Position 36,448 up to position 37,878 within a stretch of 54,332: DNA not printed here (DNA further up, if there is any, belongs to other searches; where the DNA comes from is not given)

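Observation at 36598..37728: Full-length orphan CcrM-type GANTC methyltransferase in a def-fmt gene string, in a genome saturated with GAWTC-containing words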

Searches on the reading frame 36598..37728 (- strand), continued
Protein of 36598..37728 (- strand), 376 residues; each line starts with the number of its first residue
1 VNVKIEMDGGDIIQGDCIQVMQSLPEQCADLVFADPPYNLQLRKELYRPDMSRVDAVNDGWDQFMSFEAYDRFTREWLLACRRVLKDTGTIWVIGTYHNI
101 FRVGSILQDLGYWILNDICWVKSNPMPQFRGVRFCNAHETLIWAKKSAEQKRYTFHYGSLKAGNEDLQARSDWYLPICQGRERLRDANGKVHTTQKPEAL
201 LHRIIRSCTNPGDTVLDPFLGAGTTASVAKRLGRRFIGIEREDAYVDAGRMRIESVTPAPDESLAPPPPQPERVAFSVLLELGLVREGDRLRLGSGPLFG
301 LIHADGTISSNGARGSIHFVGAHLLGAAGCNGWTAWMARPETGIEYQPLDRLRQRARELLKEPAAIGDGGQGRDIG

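Call 18: find_encoding_contigs(protein=P0002, flank=10000, max_places=3)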
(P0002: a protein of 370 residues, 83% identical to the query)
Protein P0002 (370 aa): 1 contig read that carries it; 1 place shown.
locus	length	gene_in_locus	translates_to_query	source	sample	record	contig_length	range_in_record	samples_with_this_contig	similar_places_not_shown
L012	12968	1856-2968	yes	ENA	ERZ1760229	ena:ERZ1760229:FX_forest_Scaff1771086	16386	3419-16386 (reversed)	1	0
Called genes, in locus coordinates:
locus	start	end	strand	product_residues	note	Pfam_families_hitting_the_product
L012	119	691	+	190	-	PF01327:Pep_deformylase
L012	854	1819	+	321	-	PF00551:Formyl_trans_N, PF02911:Formyl_trans_C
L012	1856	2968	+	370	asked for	PF01555:N6_N4_Mtase, PF18755:RAMA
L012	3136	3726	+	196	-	PF04116:FA_hydroxylase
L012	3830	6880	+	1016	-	PF00486:Trans_reg_C (faint), PF13401:AAA_22 (faint), PF03704:BTAD, PF14559:TPR_19 (weak), PF13191:AAA_16 (weak), PF05729:NACHT (weak), PF25872:HTH_77 (weak), PF13424:TPR_12, +7 more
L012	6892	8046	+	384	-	PF13506:Glyco_transf_21, PF00535:Glycos_transf_2, PF13641:Glyco_tranf_2_3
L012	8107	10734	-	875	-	-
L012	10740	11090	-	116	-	PF04266:ASCH (weak)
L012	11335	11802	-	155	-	PF00072:Response_reg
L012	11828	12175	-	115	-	-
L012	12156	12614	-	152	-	PF00072:Response_reg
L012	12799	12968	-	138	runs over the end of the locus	PF00072:Response_reg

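Call 19: find_encoding_contigs(protein=P0004, flank=10000, max_places=3)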
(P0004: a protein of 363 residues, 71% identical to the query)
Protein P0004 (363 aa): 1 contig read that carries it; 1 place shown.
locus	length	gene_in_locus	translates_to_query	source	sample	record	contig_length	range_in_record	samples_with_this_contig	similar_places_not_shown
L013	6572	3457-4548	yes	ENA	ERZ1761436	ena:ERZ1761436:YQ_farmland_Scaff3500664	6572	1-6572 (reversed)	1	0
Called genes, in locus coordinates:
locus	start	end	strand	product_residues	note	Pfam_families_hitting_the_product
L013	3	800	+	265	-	?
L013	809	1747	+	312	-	PF00069:Pkinase, PF07714:PK_Tyr_Ser-Thr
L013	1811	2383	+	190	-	PF01327:Pep_deformylase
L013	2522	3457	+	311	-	PF00551:Formyl_trans_N, PF02911:Formyl_trans_C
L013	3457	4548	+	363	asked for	PF01555:N6_N4_Mtase, PF18755:RAMA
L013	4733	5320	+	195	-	PF04116:FA_hydroxylase (weak)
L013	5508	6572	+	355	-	?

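Call 20: find_encoding_contigs(protein=P0011, flank=10000, max_places=3)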
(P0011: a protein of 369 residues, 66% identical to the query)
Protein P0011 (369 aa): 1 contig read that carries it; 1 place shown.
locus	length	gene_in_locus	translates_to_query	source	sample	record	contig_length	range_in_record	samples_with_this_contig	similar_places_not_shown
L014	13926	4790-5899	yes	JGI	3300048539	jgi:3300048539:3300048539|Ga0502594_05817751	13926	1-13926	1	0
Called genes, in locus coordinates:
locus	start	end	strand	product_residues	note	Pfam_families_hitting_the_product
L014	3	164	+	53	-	?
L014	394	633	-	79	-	PF13098:Thioredoxin_2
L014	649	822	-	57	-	-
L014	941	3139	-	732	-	PF03104:DNA_pol_B_exo1, PF13482:RNase_H_2 (faint), PF00136:DNA_pol_B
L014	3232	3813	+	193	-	PF01327:Pep_deformylase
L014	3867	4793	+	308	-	PF00551:Formyl_trans_N, PF02911:Formyl_trans_C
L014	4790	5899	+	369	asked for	PF01555:N6_N4_Mtase, PF18755:RAMA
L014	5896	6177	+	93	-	PF02617:ClpS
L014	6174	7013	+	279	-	PF15890:Peptidase_Mx1 (weak)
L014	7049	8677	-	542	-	PF03460:NIR_SIR_ferr, PF01077:NIR_SIR, PF03460:NIR_SIR_ferr, PF01077:NIR_SIR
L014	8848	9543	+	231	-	PF01694:Rhomboid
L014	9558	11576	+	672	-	PF18949:DUF5693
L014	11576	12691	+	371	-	PF04230:PS_pyruv_trans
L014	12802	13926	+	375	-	?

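Call 29: find_encoding_contigs(protein=P0020, flank=10000, max_places=2)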
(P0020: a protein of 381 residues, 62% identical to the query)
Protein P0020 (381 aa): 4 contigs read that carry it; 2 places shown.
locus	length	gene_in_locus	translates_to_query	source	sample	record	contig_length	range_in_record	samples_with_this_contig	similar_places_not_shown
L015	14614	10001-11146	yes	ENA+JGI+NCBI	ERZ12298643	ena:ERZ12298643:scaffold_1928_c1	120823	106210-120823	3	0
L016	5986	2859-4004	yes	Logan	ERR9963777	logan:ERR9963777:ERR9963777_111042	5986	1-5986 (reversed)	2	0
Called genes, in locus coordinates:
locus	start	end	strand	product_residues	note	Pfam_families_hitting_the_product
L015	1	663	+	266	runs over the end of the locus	PF17131:TP_0789-like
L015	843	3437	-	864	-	-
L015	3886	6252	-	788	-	PF13290:CHB_HEX_C_1, PF13287:Fn3_assoc, PF07691:PA14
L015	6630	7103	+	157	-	PF03364:Polyketide_cyc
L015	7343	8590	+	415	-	PF00109:ketoacyl-synt, PF02801:Ketoacyl-synt_C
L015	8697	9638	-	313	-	PF00561:Abhydrolase_1, PF12146:Hydrolase_4, PF12697:Abhydrolase_6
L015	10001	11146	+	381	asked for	PF01555:N6_N4_Mtase, PF18755:RAMA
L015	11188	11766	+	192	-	PF01195:Pept_tRNA_hydro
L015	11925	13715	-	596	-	PF00082:Peptidase_S8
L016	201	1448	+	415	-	PF00109:ketoacyl-synt, PF02801:Ketoacyl-synt_C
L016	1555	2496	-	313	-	PF00561:Abhydrolase_1, PF12146:Hydrolase_4, PF12697:Abhydrolase_6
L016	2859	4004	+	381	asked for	PF01555:N6_N4_Mtase, PF18755:RAMA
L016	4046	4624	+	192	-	PF01195:Pept_tRNA_hydro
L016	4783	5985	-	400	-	?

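Call 30: find_encoding_contigs(protein=P0015, flank=10000, max_places=2)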
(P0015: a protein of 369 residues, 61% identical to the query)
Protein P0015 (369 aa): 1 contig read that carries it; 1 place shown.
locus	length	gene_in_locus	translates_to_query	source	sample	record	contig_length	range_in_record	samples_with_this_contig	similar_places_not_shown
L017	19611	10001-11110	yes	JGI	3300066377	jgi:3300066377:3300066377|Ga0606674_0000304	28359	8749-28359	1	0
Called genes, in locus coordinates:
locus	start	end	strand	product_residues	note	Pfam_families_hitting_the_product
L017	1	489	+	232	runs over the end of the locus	PF01885:PTS_2-RNA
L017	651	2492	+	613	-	PF00069:Pkinase, PF07714:PK_Tyr_Ser-Thr, PF07719:TPR_2 (faint), PF14559:TPR_19 (faint)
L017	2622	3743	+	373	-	-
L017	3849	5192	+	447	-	PF10091:Glycoamylase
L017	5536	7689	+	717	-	PF00144:Beta-lactamase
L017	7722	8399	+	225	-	PF07040:DUF1326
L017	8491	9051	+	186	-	PF01327:Pep_deformylase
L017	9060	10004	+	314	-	PF00551:Formyl_trans_N, PF02911:Formyl_trans_C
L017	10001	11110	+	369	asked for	PF01555:N6_N4_Mtase, PF18755:RAMA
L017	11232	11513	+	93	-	PF02617:ClpS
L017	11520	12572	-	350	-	-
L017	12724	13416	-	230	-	PF03167:UDG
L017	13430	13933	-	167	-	PF02417:Chromate_transp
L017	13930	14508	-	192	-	PF02417:Chromate_transp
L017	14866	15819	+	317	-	-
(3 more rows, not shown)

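Call 31: find_encoding_contigs(protein=P0012, flank=10000, max_places=2)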
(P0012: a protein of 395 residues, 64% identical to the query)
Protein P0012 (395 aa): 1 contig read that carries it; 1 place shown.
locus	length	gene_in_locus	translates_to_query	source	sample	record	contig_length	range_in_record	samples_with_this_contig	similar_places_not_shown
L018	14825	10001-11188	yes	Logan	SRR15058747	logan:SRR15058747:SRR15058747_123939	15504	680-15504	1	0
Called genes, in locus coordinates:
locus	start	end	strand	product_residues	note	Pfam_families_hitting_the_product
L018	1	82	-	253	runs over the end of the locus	?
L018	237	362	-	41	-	-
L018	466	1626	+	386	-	PF13506:Glyco_transf_21, PF00535:Glycos_transf_2, PF13641:Glyco_tranf_2_3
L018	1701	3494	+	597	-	-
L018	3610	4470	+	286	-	PF01261:AP_endonuc_2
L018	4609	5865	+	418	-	PF01266:DAO, PF03486:HI0933_like (faint), PF07992:Pyr_redox_2 (weak), PF13450:NAD_binding_8 (weak)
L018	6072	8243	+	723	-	PF00144:Beta-lactamase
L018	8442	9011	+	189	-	PF01327:Pep_deformylase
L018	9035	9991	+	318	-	PF00551:Formyl_trans_N, PF02911:Formyl_trans_C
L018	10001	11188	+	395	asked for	PF01555:N6_N4_Mtase, PF18755:RAMA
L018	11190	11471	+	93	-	PF02617:ClpS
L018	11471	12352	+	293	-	-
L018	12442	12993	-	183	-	-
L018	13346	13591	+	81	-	-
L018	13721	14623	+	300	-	PF00248:Aldo_ket_red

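Call 34: find_related_loci(query=A2, collection=metagenome_contigs, flank=10000)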
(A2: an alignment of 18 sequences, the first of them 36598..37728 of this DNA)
Query A2 (376 aa) in metagenome_contigs; peptide patterns used: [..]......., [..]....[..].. (x = any residue, [..] = any of these).
600 stretches matched a pattern (row limit reached: there are more); 562 encode a relative of the query (tblastn E <= 1e-3); the best 80 are kept; 80 distinct loci.
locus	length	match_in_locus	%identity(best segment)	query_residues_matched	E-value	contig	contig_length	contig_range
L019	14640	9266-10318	60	11-360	2e-138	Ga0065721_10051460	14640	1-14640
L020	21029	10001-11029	61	12-353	7e-138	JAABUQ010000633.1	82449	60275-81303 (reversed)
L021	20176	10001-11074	56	1-357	2e-135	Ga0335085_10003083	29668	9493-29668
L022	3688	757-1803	59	12-360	1e-138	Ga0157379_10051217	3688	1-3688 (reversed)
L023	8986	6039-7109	57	5-360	1e-134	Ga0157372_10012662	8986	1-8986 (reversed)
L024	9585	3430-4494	56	12-365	3e-133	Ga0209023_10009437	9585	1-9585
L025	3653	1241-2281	58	12-357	3e-136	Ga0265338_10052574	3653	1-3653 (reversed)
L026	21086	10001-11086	57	12-372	1e-132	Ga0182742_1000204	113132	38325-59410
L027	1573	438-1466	59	12-353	5e-144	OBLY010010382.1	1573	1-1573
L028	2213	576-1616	58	12-357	5e-141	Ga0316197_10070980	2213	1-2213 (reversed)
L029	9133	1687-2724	57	10-357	2e-132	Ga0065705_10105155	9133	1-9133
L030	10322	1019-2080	56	12-360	7e-132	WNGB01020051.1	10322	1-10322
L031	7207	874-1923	55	7-357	4e-132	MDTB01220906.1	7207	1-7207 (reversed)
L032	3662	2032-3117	55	3-361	1e-135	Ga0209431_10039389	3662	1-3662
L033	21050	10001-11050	57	12-360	8e-132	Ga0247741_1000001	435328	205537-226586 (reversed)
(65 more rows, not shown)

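Call 45: find_encoding_contigs(protein=P0006, flank=10000, max_places=2)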
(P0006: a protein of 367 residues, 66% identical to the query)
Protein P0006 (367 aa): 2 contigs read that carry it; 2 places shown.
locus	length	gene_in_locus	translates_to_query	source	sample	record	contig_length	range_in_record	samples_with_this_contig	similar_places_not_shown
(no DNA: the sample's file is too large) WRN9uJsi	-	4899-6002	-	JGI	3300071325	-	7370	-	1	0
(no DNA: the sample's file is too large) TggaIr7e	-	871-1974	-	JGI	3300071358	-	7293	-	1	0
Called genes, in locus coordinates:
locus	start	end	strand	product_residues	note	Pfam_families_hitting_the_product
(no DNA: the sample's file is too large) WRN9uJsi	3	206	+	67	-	?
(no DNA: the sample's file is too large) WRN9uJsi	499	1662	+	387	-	PF24568:CC_PcsB, PF01551:Peptidase_M23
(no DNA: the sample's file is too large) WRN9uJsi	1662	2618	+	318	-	PF00892:EamA, PF16913:PUNUT (faint), PF00892:EamA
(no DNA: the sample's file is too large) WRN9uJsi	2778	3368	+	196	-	PF01327:Pep_deformylase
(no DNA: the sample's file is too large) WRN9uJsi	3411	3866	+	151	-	PF19923:DUF6386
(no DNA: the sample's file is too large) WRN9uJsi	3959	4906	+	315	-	PF00551:Formyl_trans_N, PF02911:Formyl_trans_C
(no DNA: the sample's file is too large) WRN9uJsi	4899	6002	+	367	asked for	PF01555:N6_N4_Mtase, PF18755:RAMA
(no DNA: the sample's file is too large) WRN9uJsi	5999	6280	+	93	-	PF02617:ClpS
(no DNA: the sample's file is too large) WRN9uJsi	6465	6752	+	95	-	PF01541:GIY-YIG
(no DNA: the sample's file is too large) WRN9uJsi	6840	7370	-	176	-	?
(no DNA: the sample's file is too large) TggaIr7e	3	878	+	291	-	?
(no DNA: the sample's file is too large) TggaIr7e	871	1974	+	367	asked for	PF01555:N6_N4_Mtase, PF18755:RAMA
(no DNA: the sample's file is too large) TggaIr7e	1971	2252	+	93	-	PF02617:ClpS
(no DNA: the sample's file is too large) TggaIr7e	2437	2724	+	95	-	PF01541:GIY-YIG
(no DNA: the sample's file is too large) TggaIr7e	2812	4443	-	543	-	PF03460:NIR_SIR_ferr, PF01077:NIR_SIR, PF03460:NIR_SIR_ferr, PF01077:NIR_SIR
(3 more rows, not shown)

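Call 46: find_encoding_contigs(protein=P0008, flank=10000, max_places=2)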
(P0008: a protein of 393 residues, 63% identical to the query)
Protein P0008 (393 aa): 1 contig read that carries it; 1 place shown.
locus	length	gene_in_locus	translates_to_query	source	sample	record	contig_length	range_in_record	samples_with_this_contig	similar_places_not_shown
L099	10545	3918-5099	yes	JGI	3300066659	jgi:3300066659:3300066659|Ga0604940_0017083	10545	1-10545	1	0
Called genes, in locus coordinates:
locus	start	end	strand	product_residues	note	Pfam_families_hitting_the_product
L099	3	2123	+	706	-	?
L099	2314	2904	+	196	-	PF01327:Pep_deformylase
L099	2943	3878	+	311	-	PF00551:Formyl_trans_N, PF02911:Formyl_trans_C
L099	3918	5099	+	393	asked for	PF01555:N6_N4_Mtase, PF18755:RAMA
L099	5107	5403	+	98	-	PF02617:ClpS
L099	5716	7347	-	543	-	PF03460:NIR_SIR_ferr, PF01077:NIR_SIR, PF03460:NIR_SIR_ferr, PF01077:NIR_SIR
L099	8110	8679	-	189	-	PF13274:SocA_Panacea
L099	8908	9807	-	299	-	PF02424:ApbE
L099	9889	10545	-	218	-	?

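Call 47: find_encoding_contigs(protein=P0014, flank=10000, max_places=2)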
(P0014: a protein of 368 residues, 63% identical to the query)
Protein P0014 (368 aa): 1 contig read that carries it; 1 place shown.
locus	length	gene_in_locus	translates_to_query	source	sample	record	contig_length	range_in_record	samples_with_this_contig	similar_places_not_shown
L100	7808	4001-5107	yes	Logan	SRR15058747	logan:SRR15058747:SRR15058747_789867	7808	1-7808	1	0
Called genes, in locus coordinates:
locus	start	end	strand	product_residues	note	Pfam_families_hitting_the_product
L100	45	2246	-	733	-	PF03104:DNA_pol_B_exo1, PF00136:DNA_pol_B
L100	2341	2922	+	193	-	PF01327:Pep_deformylase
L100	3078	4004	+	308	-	PF00551:Formyl_trans_N, PF02911:Formyl_trans_C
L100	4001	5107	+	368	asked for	PF01555:N6_N4_Mtase, PF18755:RAMA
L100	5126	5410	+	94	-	PF02617:ClpS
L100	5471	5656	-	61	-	-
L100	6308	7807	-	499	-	?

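Call 50: find_encoding_contigs(protein=P0013, flank=10000, max_places=2)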
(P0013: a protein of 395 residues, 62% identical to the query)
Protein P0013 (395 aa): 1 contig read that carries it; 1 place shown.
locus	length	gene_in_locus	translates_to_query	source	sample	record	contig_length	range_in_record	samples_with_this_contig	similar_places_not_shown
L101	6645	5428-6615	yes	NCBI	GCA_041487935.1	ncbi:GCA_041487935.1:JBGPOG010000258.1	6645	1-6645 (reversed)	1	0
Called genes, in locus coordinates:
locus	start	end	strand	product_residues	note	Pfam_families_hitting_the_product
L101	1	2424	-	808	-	?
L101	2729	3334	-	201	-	PF01121:CoaE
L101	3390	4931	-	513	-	PF00575:S1, PF21710:Spt6_S1 (faint), PF23459:S1_RRP5 (faint), PF00575:S1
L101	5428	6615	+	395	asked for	PF01555:N6_N4_Mtase, PF18755:RAMA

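Call 51: find_encoding_contigs(protein=P0010, flank=10000, max_places=2)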
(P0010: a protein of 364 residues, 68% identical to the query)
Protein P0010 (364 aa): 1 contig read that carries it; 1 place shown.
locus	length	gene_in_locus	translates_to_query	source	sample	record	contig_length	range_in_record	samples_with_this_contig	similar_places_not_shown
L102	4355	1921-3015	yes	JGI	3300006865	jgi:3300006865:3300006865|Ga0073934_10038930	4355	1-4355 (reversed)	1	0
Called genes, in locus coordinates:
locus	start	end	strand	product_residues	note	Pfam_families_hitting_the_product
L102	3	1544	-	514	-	?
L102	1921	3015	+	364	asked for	PF01555:N6_N4_Mtase, PF18755:RAMA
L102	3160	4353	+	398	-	?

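Call 65: list_cluster_members(proteins=[P0013, P0020, P0027, P0035, P0045, P0046, P0052, P0068, P0058, P0074])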
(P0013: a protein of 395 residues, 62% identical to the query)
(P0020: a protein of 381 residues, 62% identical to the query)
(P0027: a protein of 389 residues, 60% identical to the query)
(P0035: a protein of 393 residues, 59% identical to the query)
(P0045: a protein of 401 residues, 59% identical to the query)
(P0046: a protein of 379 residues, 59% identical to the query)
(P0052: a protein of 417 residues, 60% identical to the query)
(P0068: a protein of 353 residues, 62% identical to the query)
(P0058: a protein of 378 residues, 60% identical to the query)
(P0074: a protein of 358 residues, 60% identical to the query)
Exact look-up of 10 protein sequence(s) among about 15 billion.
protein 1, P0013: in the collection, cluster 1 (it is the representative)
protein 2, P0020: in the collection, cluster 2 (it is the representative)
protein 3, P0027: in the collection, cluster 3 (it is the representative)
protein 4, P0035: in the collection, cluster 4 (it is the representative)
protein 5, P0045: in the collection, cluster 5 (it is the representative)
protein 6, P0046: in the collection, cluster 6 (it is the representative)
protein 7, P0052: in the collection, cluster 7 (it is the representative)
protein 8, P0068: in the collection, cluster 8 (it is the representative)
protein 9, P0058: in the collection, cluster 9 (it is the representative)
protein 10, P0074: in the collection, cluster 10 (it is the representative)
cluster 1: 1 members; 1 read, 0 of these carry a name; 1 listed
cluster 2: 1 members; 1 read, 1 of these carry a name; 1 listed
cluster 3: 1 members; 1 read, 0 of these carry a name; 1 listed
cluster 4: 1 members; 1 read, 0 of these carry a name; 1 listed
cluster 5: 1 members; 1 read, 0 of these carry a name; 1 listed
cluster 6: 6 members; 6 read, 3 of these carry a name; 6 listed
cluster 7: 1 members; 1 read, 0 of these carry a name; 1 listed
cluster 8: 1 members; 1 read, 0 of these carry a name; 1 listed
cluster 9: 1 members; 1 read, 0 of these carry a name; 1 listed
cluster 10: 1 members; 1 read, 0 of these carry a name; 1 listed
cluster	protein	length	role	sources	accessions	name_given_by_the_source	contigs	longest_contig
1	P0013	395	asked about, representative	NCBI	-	-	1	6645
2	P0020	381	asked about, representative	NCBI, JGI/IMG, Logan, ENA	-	modification methylase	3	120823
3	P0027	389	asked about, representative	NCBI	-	-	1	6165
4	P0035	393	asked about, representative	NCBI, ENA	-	-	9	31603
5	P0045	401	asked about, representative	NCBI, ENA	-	-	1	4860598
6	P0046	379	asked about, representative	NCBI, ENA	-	-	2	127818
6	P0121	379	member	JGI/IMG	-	modification methylase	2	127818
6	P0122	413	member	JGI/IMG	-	DNA modification methylase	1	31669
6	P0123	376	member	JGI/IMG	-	DNA modification methylase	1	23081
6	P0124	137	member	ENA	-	-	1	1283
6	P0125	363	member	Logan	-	-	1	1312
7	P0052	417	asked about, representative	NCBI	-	-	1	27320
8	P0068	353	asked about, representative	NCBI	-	-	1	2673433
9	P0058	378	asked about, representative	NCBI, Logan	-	-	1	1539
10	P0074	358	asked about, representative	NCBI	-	-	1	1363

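Call 82: search_protein_families(library=padloc, proteins=[window:36598-37728:-], max_evalue=0.001)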
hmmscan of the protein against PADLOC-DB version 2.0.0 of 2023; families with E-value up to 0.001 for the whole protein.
window:36598-37728:- (376 aa): 64 families (the best 25 are shown)
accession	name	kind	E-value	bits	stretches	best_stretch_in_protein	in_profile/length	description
PDLC03738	oMTase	-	2.8e-155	514.7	1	11-359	22-371/376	orphan methyltransferase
PDLC03216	MTase_II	-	4.8e-151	500.9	1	6-359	8-361/364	Type II methyltransferase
PDLC03371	MTase_II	-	1.6e-73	245.5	1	6-256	7-255/260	Type II methyltransferase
PDLC03302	MTase_II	-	1.2e-42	144.5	1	11-253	6-260/626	Type II methyltransferase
PDLC03299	MTase_II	-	3.9e-40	136.2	2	183-257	187-261/296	Type II methyltransferase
PDLC03387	MTase_II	-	9.7e-34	114.8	2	102-256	130-278/289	Type II methyltransferase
PDLC03230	MTase_II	-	5.5e-29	99.6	2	188-255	217-283/360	Type II methyltransferase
PDLC03339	MTase_II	-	1.8e-28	97.4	2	192-256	210-274/399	Type II methyltransferase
PDLC03353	MTase_II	-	2.2e-28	97.5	1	2-254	2-251/260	Type II methyltransferase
PDLC03279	MTase_II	-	9.1e-25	85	1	26-253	373-584/587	Type II methyltransferase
PDLC03300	MTase_II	-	4.8e-24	83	2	192-255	215-278/302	Type II methyltransferase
PDLC03320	MTase_II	-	4.9e-24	83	2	186-259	207-280/289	Type II methyltransferase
PDLC03228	MTase_II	-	6.5e-24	83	2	190-259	142-211/227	Type II methyltransferase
PDLC03265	MTase_II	-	8.1e-24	82.6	2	188-254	264-329/333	Type II methyltransferase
PDLC03238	MTase_II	-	2.5e-22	77.5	2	8-95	122-196/428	Type II methyltransferase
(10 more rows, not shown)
